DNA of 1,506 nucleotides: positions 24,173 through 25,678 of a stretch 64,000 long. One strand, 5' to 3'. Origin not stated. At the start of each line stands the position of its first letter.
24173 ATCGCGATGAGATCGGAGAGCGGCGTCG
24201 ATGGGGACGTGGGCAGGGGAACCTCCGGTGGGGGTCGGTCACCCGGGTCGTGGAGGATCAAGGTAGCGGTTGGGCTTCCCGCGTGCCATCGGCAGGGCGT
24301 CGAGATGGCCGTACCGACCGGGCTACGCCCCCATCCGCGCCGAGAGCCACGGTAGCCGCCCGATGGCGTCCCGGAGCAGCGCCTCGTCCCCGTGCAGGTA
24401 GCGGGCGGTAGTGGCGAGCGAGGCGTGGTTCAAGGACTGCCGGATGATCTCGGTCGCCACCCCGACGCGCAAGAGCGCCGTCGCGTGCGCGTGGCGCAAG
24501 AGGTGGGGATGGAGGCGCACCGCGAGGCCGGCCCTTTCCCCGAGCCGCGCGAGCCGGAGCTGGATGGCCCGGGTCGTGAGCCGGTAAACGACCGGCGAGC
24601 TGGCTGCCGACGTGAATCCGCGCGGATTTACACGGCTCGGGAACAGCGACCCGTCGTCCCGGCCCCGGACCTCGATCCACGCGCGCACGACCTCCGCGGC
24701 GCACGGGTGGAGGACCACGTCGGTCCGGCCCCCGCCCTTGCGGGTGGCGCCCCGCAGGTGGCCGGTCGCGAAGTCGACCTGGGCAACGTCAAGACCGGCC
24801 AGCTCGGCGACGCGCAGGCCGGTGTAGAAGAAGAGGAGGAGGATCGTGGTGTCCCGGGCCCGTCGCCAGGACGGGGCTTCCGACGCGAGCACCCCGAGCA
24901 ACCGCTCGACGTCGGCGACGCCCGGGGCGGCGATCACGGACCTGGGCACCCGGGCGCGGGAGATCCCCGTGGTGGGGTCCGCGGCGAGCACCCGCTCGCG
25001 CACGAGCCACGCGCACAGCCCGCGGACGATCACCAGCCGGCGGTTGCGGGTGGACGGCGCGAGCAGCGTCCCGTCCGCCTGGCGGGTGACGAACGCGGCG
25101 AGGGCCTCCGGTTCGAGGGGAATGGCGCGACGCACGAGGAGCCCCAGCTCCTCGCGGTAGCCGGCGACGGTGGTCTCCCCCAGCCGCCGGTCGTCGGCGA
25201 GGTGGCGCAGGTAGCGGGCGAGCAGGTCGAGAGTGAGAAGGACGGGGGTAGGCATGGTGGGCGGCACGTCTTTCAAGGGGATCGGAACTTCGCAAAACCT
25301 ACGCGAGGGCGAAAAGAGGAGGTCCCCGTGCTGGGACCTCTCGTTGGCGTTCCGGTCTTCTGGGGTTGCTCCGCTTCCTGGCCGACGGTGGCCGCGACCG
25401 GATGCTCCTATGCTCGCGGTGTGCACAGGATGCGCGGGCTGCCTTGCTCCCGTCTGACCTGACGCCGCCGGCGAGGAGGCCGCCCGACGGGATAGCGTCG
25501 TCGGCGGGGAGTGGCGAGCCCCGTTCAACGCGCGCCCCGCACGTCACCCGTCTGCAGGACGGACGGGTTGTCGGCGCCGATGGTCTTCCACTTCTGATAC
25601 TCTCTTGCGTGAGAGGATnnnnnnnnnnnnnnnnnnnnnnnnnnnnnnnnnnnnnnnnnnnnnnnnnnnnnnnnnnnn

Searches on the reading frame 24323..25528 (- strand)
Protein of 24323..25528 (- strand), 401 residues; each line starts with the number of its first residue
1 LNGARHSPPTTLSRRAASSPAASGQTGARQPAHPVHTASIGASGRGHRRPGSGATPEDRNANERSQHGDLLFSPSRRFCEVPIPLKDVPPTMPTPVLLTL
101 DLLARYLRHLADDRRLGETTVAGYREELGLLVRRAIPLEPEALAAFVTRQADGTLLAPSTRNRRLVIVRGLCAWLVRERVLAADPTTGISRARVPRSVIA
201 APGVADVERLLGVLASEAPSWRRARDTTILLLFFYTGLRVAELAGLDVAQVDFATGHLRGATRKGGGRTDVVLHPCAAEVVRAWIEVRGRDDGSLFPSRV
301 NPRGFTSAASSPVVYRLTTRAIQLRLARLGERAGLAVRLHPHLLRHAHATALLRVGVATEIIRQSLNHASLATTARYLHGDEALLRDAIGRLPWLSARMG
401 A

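Call 38: search_protein_families(library=pfam, proteins=[window:24323-25528:-], max_evalue=0.001)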
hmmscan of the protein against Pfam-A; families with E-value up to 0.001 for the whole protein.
window:24323-25528:- (401 aa): 2 families
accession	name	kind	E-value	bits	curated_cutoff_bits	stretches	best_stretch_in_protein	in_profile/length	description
PF00589.27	Phage_integrase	-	1.2e-28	100.5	27.1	1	206-381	7-169/172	Phage integrase family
PF02899.23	Phage_int_SAM_1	-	2.6e-05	24.8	22.3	1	104-178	2-82/83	Phage integrase, N-terminal SAM-like domain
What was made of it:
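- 24323..25255 (-): Tyrosine recombinase/integrase (310 aa, XerC/D-like). It lies 6.1 kb inside the insert and is the candidate enzyme for the integration. Pfam Phage_integrase 1.2e-28 plus the SAM-like N domain (call 38).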

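Call 48: search_protein_families(library=phrogs, proteins=[window:24323-25528:-], max_evalue=0.001)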
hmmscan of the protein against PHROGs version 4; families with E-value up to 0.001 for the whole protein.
window:24323-25528:- (401 aa): 3 families
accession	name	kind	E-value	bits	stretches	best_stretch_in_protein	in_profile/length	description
phrog_1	-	integration and excision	4.4e-37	129.6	1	101-390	168-445/611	integrase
phrog_216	-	integration and excision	2.2e-30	106.8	1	167-396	21-241/301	integrase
phrog_23271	-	unknown function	2.6e-06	28.3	1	337-381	7-51/67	-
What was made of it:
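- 24323..25255 (-): PHROG integrase 4e-37 (call 48).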

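Call 51: find_homologous_proteins(query=window:24323-25528:-, max_evalue=1e-10)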
Query window:24323-25528:- (401 aa): 92 proteins with E <= 1e-10 among 8000 candidates.
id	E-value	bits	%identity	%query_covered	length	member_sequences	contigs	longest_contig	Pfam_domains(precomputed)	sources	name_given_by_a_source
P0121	6.2e-192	656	100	77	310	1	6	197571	PF00589.28,PF02899.24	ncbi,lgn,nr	ncbi:tyrosine-type recombinase/integrase [Candidatus Uhrbacteria bacterium]|nr:tyrosine-type recombi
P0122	1.2e-101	359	62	76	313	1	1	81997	PF00589.28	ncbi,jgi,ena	ncbi:MAG: tyrosine-type recombinase/integrase [Patescibacteria group bacterium]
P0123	3.8e-90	321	60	74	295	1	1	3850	PF00589.28,PF02899.24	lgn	-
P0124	7.4e-89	317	55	84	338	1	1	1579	PF00589.28,PF02899.24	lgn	-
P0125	1.4e-88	316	59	75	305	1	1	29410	PF00589.28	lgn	-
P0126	4.4e-88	314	57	76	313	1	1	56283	PF00589.28,PF02899.24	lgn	-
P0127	1.6e-87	313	58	73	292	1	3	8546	PF00589.28,PF02899.24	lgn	-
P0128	2.0e-86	309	57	74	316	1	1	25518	PF00589.28,PF02899.24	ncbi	ncbi:MAG: tyrosine-type recombinase/integrase [Myxococcota bacterium]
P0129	3.0e-86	308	56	78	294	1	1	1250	PF00589.28,PF02899.24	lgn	-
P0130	3.1e-86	308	59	74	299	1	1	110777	PF00589.28,PF02899.24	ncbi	ncbi:MAG: tyrosine-type recombinase/integrase [Myxococcota bacterium]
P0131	4.3e-85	304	57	72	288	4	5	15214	PF00589.28,PF02899.24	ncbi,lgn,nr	ncbi:MAG: tyrosine-type recombinase/integrase [Dehalococcoidia bacterium]|nr:tyrosine-type recombina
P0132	1.2e-83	300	58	74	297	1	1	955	PF00589.28,PF02899.24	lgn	-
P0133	9.1e-83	297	55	76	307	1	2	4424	PF00589.28,PF02899.24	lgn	-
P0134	1.0e-81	293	55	74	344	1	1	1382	PF00589.28,PF02899.24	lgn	-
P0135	3.9e-80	288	54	74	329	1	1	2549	PF00589.28,PF02899.24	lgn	-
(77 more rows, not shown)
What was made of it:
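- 24323..25255 (-): The exact protein is on record as a tyrosine-type recombinase of Candidatus Uhrbacteria bacterium (call 51).
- On att junction of a tRNA-targeting integrative element: A tyrosine recombinase lies at 24323-25255 (calls 38, 48, 51).
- A tyrosine recombinase lies inside it (calls 38, 48, 51).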

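Call 52: find_encoding_contigs(protein=P0121, flank=10000, max_places=3)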
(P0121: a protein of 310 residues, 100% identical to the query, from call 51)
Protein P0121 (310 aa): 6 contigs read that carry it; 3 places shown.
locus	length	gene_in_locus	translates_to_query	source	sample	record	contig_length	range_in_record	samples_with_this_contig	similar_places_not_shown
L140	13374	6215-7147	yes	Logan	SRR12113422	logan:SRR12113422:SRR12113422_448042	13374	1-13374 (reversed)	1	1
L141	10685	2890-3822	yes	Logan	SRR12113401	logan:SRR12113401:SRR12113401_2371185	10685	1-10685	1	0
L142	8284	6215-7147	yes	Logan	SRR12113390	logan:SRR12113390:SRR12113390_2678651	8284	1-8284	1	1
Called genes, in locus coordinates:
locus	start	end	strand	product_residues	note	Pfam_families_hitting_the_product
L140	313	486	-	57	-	-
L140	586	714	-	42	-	-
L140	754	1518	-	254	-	-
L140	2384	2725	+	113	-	-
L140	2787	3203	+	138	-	-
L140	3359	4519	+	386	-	-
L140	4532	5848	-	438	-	PF01839:FG-GAP (faint)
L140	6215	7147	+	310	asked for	PF02899:Phage_int_SAM_1 (faint), PF00589:Phage_integrase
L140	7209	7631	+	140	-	-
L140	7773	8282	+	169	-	-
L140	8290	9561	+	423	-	-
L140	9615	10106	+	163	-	-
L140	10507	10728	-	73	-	-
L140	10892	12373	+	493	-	-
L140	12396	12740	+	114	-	-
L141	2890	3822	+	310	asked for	PF02899:Phage_int_SAM_1 (faint), PF00589:Phage_integrase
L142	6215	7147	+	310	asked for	PF02899:Phage_int_SAM_1 (faint), PF00589:Phage_integrase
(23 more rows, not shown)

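Call 60: find_encoding_contigs(protein=P0122, flank=10000, max_places=2)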
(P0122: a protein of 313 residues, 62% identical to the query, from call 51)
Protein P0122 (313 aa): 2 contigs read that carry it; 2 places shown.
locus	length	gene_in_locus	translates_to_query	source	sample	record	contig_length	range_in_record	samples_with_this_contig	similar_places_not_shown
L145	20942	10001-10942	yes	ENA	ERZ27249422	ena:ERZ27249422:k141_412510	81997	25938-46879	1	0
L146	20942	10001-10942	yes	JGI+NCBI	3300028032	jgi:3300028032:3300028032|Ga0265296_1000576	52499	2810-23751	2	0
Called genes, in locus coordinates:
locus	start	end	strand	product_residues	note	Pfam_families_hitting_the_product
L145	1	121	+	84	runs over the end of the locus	-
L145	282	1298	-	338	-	-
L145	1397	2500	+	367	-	PF13102:Phage_int_SAM_5 (faint), PF00589:Phage_integrase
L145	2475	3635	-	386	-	PF04326:SLFN_AlbA_2 (weak)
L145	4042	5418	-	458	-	PF13472:Lipase_GDSL_2 (faint)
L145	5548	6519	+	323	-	PF03372:Exo_endo_phos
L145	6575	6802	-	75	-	-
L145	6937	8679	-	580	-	PF20275:CTD10, PF10088:DUF2326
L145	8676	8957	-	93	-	PF20293:MC6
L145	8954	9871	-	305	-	PF20275:CTD10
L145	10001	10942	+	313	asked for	PF00589:Phage_integrase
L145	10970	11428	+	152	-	-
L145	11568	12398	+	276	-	-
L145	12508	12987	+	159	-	-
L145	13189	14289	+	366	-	PF01400:Astacin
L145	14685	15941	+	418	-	-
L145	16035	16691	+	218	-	-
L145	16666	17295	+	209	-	-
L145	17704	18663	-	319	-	PF10988:DUF2807, PF13349:DUF4097 (faint)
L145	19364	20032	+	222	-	-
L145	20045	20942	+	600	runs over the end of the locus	-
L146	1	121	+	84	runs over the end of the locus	-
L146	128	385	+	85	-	-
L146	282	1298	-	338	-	-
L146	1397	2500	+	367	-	PF13102:Phage_int_SAM_5 (faint), PF00589:Phage_integrase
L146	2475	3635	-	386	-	PF04326:SLFN_AlbA_2 (weak)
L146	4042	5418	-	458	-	PF13472:Lipase_GDSL_2 (faint)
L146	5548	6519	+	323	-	PF03372:Exo_endo_phos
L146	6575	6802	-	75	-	-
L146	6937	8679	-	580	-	PF20275:CTD10, PF10088:DUF2326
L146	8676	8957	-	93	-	PF20293:MC6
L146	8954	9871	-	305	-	PF20275:CTD10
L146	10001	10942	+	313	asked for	PF00589:Phage_integrase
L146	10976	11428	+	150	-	-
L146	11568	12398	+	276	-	-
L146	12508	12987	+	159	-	-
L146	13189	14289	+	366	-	PF01400:Astacin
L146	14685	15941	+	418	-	-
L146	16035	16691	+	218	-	-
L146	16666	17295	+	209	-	-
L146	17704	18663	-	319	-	PF10988:DUF2807, PF13349:DUF4097 (faint)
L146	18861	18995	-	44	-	-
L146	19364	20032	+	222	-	-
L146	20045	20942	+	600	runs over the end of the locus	-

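Call 71: find_related_loci(query=A5, collection=viral_contigs, flank=10000)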
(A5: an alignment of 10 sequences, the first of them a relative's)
Query A5 (310 aa) in viral_contigs; peptide patterns used: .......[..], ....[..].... (x = any residue, [..] = any of these).
17 stretches matched a pattern; 5 encode a relative of the query (tblastn E <= 1e-3); 5 distinct loci.
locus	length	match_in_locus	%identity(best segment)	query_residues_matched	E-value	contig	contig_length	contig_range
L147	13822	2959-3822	30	12-290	6e-12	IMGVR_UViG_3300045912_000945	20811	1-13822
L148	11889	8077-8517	34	138-283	3e-6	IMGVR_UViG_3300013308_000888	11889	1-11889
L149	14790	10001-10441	34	138-283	9e-6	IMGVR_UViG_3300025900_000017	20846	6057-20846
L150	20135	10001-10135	49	251-291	3e-5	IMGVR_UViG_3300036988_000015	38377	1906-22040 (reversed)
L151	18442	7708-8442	30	65-299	5e-5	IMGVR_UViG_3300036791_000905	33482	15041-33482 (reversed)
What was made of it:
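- Tried and rejected: Only hits at 30-49% identity over partial matches, so uninformative (call 71).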
